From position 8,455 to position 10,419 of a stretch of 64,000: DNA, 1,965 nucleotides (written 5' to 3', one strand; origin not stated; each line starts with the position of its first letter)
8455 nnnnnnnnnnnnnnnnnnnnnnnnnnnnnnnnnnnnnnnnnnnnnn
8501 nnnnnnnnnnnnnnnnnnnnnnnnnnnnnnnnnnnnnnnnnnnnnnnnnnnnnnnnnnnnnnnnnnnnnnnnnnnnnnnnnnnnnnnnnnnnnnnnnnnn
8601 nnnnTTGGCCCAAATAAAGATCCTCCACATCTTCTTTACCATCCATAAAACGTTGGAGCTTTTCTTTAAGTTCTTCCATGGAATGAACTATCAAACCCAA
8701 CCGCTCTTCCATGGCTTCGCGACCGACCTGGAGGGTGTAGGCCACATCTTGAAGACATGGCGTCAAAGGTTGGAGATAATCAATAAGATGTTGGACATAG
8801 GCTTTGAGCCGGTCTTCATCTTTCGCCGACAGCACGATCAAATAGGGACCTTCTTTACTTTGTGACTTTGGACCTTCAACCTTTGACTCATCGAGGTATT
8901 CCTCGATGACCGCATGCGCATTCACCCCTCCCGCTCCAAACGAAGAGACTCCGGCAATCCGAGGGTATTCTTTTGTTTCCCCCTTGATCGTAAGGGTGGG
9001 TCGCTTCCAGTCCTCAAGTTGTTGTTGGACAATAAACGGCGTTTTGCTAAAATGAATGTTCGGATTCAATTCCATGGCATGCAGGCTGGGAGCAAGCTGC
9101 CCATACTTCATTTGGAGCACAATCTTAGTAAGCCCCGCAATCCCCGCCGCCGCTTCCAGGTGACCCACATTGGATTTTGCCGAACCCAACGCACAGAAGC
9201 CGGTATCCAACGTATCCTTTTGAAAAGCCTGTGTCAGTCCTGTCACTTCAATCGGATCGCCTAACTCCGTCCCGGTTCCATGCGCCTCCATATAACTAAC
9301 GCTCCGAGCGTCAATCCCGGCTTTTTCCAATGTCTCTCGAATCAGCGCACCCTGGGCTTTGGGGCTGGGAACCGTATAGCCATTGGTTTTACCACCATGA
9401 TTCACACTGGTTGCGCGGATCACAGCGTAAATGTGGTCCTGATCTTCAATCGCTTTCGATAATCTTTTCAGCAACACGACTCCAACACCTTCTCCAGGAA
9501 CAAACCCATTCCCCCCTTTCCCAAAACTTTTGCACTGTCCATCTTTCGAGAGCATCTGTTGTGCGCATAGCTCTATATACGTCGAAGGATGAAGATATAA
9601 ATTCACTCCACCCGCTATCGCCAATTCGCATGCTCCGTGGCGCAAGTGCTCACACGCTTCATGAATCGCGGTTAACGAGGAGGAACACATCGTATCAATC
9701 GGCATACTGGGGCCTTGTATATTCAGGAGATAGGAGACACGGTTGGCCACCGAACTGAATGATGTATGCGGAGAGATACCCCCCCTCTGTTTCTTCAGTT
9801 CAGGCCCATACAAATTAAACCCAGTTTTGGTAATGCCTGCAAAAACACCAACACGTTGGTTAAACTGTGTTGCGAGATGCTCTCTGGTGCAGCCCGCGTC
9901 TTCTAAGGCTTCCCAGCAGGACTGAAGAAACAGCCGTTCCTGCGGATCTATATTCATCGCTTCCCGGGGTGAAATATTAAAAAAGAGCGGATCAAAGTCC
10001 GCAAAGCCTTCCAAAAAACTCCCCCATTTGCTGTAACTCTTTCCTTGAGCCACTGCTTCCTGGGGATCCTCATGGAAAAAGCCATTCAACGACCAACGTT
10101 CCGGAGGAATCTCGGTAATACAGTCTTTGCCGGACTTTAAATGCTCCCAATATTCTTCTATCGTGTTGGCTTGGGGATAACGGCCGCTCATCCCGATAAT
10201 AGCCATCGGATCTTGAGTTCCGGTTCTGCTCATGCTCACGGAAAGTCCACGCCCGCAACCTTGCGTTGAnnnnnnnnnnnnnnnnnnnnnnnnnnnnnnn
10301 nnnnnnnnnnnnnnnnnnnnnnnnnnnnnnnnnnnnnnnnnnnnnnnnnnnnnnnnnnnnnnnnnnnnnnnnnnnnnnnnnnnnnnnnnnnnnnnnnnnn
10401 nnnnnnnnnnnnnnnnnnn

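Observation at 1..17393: Compact trans-AT polyketide synthase locus with dedicated starter-loading genes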

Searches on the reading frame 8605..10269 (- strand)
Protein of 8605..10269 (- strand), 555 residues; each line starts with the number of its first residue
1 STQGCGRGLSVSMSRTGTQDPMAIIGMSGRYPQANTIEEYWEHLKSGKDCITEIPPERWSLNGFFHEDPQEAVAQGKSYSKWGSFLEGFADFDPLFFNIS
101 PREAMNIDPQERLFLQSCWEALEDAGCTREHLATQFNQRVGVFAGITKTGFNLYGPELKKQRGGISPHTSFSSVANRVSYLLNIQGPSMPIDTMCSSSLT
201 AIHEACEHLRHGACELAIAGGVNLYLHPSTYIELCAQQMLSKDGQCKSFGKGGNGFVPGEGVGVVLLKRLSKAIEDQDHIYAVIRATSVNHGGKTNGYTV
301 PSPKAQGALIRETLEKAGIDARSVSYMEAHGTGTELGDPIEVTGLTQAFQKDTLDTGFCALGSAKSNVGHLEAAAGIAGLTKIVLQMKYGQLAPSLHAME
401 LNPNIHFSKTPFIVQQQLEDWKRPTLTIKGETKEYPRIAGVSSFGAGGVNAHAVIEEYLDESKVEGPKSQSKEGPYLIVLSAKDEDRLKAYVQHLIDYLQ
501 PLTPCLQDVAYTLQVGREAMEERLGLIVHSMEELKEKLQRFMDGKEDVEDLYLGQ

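Call 65: search_solved_structures(query=window:8605-10269:-, max_evalue=1e-60)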
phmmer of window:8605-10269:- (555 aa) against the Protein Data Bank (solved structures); distinct sequences matched with E-value up to 1e-60: 71 (the best 60 are shown).
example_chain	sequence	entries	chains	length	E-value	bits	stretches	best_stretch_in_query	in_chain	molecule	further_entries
7zma_A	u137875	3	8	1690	0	1296.6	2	22-555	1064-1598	Putative polyketide synthase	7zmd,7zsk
4z37_A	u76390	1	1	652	1e-261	872.5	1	7-555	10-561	Putative mixed polyketide synthase/non-ribosomal peptide synthetase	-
7zmc_A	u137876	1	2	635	1.7e-200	670.5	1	22-555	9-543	Putative polyketide synthase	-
4zdn_A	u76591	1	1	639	1.6e-197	660.7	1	19-544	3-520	AT-less polyketide synthase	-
5erb_A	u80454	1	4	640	1e-196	658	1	18-555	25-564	Polyketide synthase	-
7zm9_A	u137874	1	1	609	6e-189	632.4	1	22-555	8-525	Putative polyketide synthase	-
6mhk_A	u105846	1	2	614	1.1e-176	591.9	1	18-555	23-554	Polyketide synthase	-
4tkt_A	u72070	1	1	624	2.2e-159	534.8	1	22-538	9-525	AT-less polyketide synthase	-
4na1_A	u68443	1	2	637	3.1e-153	514.5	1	14-555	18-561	Polyketide synthase PksJ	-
4ope_A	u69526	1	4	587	6.1e-153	513.5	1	19-544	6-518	NRPS/PKS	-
4na2_A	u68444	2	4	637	9.9e-152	509.5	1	14-555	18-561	Polyketide synthase PksJ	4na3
5erf_A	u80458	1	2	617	8.6e-133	447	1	14-541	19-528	Polyketide synthase PksL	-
5eny_A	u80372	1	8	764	2.1e-132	445.7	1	17-541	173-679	Polyketide synthase PksL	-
5e5n_A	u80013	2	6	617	2.1e-131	442.4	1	14-541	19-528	Polyketide synthase PksL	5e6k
4kc5_A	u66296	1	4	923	2.4e-126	425.7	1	22-545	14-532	RhiE protein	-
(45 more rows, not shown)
